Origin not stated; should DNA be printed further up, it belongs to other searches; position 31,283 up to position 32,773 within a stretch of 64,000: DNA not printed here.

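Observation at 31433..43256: Minus-strand block of three giant PQQ/BamB-like multi-propeller Ig-domain proteins, an embedded 62-aa ORF, and an ATGA-coupled alpha/alpha-toroid protein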

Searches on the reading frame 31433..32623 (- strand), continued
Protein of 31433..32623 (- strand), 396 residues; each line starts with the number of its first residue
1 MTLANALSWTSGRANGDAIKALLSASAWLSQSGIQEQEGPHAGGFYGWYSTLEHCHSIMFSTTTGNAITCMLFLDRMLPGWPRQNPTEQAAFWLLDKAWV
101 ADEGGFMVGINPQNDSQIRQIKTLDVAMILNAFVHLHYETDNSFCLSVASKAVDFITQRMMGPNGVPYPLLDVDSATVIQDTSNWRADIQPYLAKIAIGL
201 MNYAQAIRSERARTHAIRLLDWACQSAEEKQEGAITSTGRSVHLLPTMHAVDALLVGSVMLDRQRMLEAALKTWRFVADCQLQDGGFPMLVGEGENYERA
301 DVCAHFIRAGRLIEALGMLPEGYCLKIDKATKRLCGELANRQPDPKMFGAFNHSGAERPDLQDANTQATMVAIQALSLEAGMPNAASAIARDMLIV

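Call 38: search_solved_structures(query=A2, max_evalue=10, show_alignments=3)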
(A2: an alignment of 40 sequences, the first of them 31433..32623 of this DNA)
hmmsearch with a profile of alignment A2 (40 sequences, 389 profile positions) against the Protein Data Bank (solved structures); distinct sequences matched with E-value up to 10: 55.
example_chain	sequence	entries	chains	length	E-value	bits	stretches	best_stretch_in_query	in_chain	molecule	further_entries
9r4o_A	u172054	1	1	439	1.2e-09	40.7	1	69-150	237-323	Uncharacterized protein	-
9r4k_A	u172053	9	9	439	1.9e-09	40.1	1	69-150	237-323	Chains: A | Uncharacterized protein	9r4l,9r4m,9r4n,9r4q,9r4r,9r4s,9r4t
9r4p_A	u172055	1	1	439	5e-09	38.7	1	69-150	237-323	CtGH76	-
6u4z_A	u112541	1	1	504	1.3e-08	37.3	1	68-217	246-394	Alpha-1,6-mannanase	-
8wbu_A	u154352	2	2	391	2.2e-08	36.5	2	67-162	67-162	Cellobiose 2-epimerase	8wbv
7d5g_A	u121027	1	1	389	2.4e-08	36.4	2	67-162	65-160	Cellobiose 2-epimerase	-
4z4j_A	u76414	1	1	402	2.4e-08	36.4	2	67-175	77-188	Cellobiose 2-epimerase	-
4z4l_A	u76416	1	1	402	1.3e-07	34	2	67-162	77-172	Cellobiose 2-epimerase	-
3k7x_A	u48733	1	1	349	4.2e-07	32.3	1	62-157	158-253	Lin0763 protein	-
4c1s_A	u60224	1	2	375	6.1e-07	31.8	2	70-149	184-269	GLYCOSIDE HYDROLASE FAMILY 76 MANNOSIDASE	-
4mu9_A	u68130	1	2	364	6.1e-07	31.8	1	66-146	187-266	Glycoside hydrolase family 73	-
5zhb_A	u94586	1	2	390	1e-06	31.1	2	67-211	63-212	Cellobiose 2-epimerase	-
4bok_A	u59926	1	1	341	2.4e-06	29.8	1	62-159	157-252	ALPHA-1,6-MANNANASE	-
4boj_A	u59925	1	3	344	2.5e-06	29.8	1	62-159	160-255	ALPHA-1,6-MANNANASE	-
5agd_A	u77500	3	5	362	2.7e-06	29.7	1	62-159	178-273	ALPHA-1,6-MANNANASE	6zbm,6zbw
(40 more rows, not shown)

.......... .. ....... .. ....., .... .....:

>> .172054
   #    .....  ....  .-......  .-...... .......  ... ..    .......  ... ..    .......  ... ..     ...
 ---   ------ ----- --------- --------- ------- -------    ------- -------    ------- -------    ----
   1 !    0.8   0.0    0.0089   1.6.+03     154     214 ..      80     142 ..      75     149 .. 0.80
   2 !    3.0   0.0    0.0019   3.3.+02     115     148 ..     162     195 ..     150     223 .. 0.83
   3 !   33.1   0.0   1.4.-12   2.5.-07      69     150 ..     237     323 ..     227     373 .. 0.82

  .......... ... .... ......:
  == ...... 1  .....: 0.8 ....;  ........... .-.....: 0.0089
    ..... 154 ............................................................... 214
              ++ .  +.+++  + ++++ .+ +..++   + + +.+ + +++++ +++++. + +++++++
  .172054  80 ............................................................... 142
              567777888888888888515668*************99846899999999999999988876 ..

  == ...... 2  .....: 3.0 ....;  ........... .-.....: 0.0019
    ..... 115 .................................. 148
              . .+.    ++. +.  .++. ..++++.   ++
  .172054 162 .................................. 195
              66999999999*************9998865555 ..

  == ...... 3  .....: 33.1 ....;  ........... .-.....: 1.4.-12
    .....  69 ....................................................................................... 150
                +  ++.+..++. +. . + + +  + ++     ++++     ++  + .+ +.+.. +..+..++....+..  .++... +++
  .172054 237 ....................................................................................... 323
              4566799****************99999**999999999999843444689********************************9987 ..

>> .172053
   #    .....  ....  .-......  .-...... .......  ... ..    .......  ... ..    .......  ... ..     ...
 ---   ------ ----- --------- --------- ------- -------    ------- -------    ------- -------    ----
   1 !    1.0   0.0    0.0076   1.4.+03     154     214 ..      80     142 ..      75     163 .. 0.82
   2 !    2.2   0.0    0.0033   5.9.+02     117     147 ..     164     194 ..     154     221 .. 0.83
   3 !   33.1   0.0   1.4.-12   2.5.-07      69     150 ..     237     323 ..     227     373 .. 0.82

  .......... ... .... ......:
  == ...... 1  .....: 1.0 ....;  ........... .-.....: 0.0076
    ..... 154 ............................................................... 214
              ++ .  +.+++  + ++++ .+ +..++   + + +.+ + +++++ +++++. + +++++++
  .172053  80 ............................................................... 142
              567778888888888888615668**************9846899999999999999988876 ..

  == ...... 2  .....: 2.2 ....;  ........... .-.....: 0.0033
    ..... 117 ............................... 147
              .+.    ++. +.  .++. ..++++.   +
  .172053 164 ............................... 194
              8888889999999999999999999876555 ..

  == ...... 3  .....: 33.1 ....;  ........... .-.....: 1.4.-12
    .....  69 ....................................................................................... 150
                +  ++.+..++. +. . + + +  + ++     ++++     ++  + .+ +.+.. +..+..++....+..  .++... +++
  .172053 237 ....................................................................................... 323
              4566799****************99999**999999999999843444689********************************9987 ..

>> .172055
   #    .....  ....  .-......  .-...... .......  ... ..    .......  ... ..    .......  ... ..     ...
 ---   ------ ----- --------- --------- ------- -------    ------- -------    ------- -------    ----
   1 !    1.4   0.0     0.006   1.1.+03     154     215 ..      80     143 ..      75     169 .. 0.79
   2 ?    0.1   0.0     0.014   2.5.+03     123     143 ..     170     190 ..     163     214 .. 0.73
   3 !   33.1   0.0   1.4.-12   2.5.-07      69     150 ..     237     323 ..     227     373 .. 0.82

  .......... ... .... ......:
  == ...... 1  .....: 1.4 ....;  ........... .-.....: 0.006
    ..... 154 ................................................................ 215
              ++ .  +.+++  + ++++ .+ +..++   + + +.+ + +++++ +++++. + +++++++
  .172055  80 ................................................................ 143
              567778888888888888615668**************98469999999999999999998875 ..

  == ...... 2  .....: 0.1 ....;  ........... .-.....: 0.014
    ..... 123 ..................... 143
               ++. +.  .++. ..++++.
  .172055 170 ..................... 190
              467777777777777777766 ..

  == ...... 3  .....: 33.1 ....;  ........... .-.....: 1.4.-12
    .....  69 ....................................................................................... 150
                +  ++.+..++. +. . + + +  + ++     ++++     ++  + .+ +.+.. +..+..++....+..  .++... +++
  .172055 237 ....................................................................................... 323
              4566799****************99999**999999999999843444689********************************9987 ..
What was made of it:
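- On Six-hairpin (alpha/alpha)6 glycosidase/epimerase superfamily: The family profile matches GH76 and cellobiose 2-epimerase at E 1e-9 to 1e-8 (call 38).
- Closest known: AGE superfamily and six-hairpin glycosidases. Same: The family profile gives weak but significant sequence matches to GH76 and cellobiose 2-epimerase, E 1e-9 to 1e-8 (call 38).
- The family profile hits GH76 and cellobiose 2-epimerase sequences at 1e-9 to 1e-8 (call 38).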

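Call 45: find_related_loci(query=A1, collection=metagenome_contigs, flank=7000)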
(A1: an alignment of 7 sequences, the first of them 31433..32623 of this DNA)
Query A1 (396 aa) in metagenome_contigs; peptide patterns used: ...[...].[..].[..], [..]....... (x = any residue, [..] = any of these).
221 stretches matched a pattern; 4 encode a relative of the query (tblastn E <= 1e-3); 4 distinct loci.
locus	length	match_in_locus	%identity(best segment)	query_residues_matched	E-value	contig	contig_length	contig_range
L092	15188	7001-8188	98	1-396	0e+0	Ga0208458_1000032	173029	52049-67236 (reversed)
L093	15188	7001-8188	98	1-396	0e+0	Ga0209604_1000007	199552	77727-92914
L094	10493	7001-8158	55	10-396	2e-146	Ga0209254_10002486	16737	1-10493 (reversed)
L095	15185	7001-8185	62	1-396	8e-171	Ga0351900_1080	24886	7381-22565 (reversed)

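Call 54: search_protein_families(library=pfam, proteins=[L041:6189-12161:+, L076:6160-7914:+, L076:10335-13208:+, L022:3315-5963:-, L084:4746-6830:-, L095:8205-9458:+, L094:624-3368:+, L007:1871-4486:-, L041:3714-6089:+], max_evalue=0.00001)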
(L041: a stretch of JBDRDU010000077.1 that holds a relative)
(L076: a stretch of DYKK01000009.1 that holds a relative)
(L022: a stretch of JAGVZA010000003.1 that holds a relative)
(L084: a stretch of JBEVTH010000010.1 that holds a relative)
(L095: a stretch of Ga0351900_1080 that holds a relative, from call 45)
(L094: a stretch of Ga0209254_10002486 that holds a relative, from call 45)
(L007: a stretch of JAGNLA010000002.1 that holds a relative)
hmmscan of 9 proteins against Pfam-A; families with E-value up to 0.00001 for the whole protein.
L041:6189-12161:+ (1990 aa): 0 families

L076:6160-7914:+ (584 aa): 0 families

L076:10335-13208:+ (957 aa): 1 family
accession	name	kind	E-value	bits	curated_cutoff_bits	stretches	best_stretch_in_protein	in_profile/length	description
PF01041.23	DegT_DnrJ_EryC1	-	6.9e-115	384.5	19.8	1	583-943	4-360/360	DegT/DnrJ/EryC1/StrS aminotransferase family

L022:3315-5963:- (882 aa): 1 family
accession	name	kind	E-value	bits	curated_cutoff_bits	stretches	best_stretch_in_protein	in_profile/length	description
PF08757.17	CotH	-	3.7e-12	46.8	23.8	1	149-454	2-310/322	CotH kinase protein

L084:4746-6830:- (694 aa): 0 families

L095:8205-9458:+ (417 aa): 1 family
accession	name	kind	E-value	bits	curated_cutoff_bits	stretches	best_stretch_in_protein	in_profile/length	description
PF01966.28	HD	-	8.7e-13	49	22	1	72-178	1-93/116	HD domain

L094:624-3368:+ (914 aa): 7 families
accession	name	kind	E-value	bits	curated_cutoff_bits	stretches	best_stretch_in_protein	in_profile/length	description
PF13570.13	Beta-prop_ACSF4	-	8.9e-54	183.5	133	2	192-397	30-235/329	Beta-alanine-activating enzyme, beta-propeller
PF07833.16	Cu_amine_oxidN1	-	1.2e-46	157.6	24.2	2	820-909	19-108/108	Copper amine oxidase N-terminal domain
PF13360.13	PQQ_2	-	4.9e-37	128.3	27.6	2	195-339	7-150/233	Outer membrane protein assembly factor BamB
PF02368.24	Big_2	-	3.1e-17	62.7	22.8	1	413-489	5-79/79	Bacterial Ig-like domain (group 2)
PF01011.28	PQQ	-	1.9e-14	53.8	26.7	0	75-132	25-88/595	Glucose/ethanol/alcohol dehydrogenase, beta-propeller domain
PF23414.1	Beta-prop_EML_2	-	4.6e-06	26.6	90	0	269-397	12-143/266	Echinoderm microtubule-associated protein second beta-propeller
PF24807.1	WD40_CDC20-Fz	-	8.3e-06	25.8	200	0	274-371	27-127/292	CDC20/Fizzy WD40 domain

L007:1871-4486:- (871 aa): 2 families
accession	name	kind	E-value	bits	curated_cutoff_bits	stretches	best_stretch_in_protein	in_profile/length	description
PF13570.13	Beta-prop_ACSF4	-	5.4e-27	95.5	133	1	214-489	17-296/329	Beta-alanine-activating enzyme, beta-propeller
PF13360.13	PQQ_2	-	2.1e-23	83.7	27.6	2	174-371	30-232/233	Outer membrane protein assembly factor BamB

L041:3714-6089:+ (791 aa): 2 families
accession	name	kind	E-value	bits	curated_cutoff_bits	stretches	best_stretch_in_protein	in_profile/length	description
PF02350.25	Epimerase_2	-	2.2e-83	280.4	30.6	1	64-390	23-346/347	UDP-N-acetylglucosamine 2-epimerase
PF07470.19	Glyco_hydro_88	-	5.8e-06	26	26.6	0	503-544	26-67/352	Glycosyl Hydrolase Family 88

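Call 69: search_protein_families(library=ncbifam, proteins=[P0007, P0008, P0011, P0035, P0002, L062:7980-9113:+], max_evalue=0.01)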
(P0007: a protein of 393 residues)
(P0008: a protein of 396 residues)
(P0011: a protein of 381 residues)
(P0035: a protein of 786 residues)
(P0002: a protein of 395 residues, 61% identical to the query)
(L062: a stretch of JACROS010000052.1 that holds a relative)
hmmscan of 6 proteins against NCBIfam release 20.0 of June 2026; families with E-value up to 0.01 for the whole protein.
P0007 (393 aa): 0 families

P0008 (396 aa): 1 family
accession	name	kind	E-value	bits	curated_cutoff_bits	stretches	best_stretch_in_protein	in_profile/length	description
TIGR02474.1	pec_lyase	equivalog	1.5e-05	24.8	189.8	0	135-173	55-93/295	pectate lyase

P0011 (381 aa): 2 families
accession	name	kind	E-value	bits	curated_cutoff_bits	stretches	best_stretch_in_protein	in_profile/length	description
TIGR02474.1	pec_lyase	equivalog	1.8e-05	24.5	189.8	0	122-162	54-94/295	pectate lyase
TIGR01507.1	hopene_cyclase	equivalog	0.0084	14.5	431.1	0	72-162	341-431/640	squalene--hopene cyclase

P0035 (786 aa): 2 families
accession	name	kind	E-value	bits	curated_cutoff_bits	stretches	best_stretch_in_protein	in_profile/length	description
TIGR00236.1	wecB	equivalog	1.4e-91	307.4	210.15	1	17-388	1-365/366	non-hydrolyzing UDP-N-acetylglucosamine 2-epimerase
TIGR03568.1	NeuC_NnaA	equivalog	6e-20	71.4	235.9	1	18-385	2-365/365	UDP-N-acetylglucosamine 2-epimerase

P0002 (395 aa): 0 families

L062:7980-9113:+ (377 aa): 1 family
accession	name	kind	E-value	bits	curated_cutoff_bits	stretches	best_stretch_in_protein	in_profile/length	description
TIGR02474.1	pec_lyase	equivalog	0.00033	20.3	189.8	0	126-163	56-92/295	pectate lyase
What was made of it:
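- The fused epimerase scores as WecB, TIGR00236 at 307 bits against a cut-off of 210 (call 69).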
